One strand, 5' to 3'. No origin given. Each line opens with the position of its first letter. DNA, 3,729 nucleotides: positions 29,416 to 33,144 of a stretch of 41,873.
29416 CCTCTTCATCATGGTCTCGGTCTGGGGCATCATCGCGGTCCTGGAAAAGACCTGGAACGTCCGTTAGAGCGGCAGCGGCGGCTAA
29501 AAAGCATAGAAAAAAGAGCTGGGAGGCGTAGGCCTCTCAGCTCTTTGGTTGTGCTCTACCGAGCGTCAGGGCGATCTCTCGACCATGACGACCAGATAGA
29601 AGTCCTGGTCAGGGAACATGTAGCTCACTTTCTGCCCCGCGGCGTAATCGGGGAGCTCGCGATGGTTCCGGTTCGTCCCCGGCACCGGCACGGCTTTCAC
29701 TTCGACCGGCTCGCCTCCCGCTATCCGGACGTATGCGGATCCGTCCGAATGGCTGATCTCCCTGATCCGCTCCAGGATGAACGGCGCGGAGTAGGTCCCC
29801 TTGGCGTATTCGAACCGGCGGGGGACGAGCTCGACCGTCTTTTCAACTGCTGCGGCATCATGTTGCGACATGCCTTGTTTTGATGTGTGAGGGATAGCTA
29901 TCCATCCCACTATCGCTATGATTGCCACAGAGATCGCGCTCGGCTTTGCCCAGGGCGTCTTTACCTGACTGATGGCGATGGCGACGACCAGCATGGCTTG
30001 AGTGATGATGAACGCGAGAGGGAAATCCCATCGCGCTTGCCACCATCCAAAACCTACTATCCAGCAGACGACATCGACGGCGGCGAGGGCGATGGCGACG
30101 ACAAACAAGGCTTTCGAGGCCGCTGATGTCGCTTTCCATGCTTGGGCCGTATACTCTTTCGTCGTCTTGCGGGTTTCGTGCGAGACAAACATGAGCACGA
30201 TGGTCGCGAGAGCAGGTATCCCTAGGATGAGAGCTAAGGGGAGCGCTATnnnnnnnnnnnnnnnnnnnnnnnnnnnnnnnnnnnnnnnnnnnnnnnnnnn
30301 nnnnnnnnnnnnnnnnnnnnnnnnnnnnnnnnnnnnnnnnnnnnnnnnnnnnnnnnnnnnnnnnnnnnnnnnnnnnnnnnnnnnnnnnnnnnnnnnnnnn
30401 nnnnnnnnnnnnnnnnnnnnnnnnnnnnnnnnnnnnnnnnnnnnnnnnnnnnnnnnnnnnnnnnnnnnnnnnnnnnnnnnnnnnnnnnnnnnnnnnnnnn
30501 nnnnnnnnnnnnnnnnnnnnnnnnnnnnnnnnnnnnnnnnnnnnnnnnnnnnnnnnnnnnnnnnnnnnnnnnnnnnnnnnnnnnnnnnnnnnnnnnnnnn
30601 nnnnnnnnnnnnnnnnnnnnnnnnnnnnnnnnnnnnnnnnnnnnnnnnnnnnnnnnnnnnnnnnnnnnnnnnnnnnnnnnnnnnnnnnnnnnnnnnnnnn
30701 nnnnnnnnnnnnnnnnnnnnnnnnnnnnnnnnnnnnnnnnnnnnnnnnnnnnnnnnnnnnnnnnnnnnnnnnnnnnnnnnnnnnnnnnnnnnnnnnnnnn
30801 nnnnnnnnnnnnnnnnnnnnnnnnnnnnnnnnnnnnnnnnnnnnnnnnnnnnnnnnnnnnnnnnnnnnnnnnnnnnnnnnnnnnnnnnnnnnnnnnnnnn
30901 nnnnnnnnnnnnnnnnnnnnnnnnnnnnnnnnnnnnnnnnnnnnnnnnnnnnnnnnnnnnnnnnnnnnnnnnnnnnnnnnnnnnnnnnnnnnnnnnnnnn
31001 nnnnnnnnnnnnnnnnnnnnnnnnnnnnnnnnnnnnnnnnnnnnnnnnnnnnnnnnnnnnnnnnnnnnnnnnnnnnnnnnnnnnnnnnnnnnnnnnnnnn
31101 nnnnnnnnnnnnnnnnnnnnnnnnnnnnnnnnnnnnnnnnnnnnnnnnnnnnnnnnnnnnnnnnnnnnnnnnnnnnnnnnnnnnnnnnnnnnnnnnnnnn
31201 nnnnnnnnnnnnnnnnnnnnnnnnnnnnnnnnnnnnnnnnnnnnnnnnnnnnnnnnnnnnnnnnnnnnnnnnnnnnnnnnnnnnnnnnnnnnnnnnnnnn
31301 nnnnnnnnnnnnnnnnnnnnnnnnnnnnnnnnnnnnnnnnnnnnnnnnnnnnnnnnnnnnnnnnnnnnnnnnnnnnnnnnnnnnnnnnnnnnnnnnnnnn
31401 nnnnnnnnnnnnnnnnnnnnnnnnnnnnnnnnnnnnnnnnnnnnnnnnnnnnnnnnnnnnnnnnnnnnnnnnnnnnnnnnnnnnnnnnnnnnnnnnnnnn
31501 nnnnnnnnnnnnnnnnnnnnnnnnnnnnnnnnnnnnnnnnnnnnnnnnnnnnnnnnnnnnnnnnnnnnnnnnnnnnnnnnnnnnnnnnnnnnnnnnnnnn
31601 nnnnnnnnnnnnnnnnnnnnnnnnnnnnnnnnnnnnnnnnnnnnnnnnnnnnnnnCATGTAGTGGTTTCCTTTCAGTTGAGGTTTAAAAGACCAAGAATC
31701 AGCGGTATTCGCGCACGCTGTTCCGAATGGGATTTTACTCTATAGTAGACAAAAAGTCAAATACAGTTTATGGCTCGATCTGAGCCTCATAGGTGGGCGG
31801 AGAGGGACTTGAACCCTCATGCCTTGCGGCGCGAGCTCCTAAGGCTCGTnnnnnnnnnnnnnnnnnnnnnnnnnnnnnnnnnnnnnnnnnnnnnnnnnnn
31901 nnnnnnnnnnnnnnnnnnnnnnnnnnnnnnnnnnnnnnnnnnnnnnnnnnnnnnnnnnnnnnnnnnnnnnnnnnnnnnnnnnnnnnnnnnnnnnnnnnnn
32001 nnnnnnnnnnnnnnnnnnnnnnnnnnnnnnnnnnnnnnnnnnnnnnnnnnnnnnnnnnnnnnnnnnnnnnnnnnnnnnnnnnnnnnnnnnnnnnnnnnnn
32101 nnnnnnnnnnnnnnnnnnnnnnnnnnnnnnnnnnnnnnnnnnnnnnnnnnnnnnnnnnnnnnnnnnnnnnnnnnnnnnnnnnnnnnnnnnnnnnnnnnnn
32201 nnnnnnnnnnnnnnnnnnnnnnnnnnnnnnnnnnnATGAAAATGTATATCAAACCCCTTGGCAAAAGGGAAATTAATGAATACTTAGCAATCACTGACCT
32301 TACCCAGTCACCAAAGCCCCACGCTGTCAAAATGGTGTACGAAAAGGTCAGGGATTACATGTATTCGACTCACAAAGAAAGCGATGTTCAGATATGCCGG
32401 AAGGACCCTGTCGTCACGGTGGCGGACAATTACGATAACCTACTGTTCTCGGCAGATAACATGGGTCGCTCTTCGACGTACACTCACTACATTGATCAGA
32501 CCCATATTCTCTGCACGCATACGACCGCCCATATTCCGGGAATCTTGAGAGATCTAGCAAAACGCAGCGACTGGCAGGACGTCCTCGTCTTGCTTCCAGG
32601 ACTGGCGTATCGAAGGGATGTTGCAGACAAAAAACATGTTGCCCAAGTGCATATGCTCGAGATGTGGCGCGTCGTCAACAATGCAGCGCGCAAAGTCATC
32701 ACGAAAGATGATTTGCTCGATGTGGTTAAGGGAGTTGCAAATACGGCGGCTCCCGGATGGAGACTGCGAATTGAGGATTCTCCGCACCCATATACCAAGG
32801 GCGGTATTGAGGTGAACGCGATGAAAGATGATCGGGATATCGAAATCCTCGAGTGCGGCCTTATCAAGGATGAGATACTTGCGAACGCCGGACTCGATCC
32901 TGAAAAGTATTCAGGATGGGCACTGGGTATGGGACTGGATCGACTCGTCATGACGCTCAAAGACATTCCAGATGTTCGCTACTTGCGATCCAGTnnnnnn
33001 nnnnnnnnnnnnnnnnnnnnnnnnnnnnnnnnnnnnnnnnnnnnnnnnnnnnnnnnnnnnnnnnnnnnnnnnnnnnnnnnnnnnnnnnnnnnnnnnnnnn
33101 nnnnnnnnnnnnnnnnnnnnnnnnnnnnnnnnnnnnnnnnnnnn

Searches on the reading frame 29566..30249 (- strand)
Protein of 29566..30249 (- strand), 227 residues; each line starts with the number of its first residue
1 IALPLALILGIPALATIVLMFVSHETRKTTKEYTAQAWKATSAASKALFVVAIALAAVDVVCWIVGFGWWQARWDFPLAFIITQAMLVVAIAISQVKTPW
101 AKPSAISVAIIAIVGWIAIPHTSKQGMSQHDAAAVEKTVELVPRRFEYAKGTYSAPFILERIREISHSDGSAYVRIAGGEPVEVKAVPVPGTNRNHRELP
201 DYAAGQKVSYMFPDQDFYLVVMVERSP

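Call 23: search_protein_families(library=pfam, proteins=[window:29566-30249:-], max_evalue=0.001)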
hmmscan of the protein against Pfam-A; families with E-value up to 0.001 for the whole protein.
window:29566-30249:- (227 aa): 0 families

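Call 103: search_protein_families(library=padloc, proteins=[window:29566-30249:-], max_evalue=0.001)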
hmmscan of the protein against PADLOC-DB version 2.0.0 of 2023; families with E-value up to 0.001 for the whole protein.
window:29566-30249:- (227 aa): 0 families
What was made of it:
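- There is no PADLOC hit (call 103).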

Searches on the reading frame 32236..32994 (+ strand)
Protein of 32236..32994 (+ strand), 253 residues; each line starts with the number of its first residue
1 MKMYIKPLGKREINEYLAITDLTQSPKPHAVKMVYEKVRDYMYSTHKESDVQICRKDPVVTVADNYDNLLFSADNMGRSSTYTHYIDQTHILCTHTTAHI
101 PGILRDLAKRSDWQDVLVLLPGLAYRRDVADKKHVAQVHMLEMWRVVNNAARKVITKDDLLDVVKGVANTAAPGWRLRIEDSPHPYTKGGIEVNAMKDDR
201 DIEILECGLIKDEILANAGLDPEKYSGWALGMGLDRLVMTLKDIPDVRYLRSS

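Call 56: search_solved_structures(query=window:32236-32994:+, max_evalue=0.001)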
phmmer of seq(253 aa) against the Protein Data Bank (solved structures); distinct sequences matched with E-value up to 0.001: 19.
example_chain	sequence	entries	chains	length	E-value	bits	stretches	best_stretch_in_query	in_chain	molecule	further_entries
5mgh_A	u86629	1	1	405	9.4e-21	77.5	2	27-148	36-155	Phenylalanine--tRNA ligase, mitochondrial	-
5mgw_A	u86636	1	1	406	3.3e-20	75.7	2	29-148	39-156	Phenylalanine--tRNA ligase, mitochondrial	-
5mgu_A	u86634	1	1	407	3.4e-20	75.7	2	29-148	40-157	Phenylalanine--tRNA ligase, mitochondrial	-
3cmq_A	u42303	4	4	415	3.4e-20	75.6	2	29-148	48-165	Phenylalanyl-tRNA synthetase, mitochondrial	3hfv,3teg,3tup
8p8x_A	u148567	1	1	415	1.4e-19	73.7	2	29-143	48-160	Phenylalanine--tRNA ligase, mitochondrial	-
5mgv_A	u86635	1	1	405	5.7e-19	71.6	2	29-148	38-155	Phenylalanine--tRNA ligase, mitochondrial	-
3pco_A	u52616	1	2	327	4.9e-18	68.6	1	64-248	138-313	Phenylalanyl-tRNA synthetase, alpha subunit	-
6oz5_A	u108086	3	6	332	5e-18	68.5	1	64-248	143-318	Phenylalanine--tRNA ligase alpha subunit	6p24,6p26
7n8y_A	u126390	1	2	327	6.5e-18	68.2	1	64-248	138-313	Phenylalanine--tRNA ligase alpha subunit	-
6p8t_C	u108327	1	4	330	3.1e-17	65.9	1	64-249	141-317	Phenylalanine--tRNA ligase alpha subunit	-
2rhq_A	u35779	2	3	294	2.3e-14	56.5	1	67-250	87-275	Phenylalanyl-tRNA synthetase alpha chain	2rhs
7daw_A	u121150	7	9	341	3.3e-13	52.7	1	52-249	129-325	Phenylalanine--tRNA ligase alpha subunit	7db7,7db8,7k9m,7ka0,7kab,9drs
9drt_A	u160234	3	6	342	3.4e-13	52.7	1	52-249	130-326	Phenylalanine--tRNA ligase alpha subunit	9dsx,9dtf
7k98_A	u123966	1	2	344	3.4e-13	52.7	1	52-249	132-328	Phenylalanine--tRNA ligase alpha subunit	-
9drv_A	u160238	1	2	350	3.5e-13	52.7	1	52-249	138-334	Phenylalanine--tRNA ligase alpha subunit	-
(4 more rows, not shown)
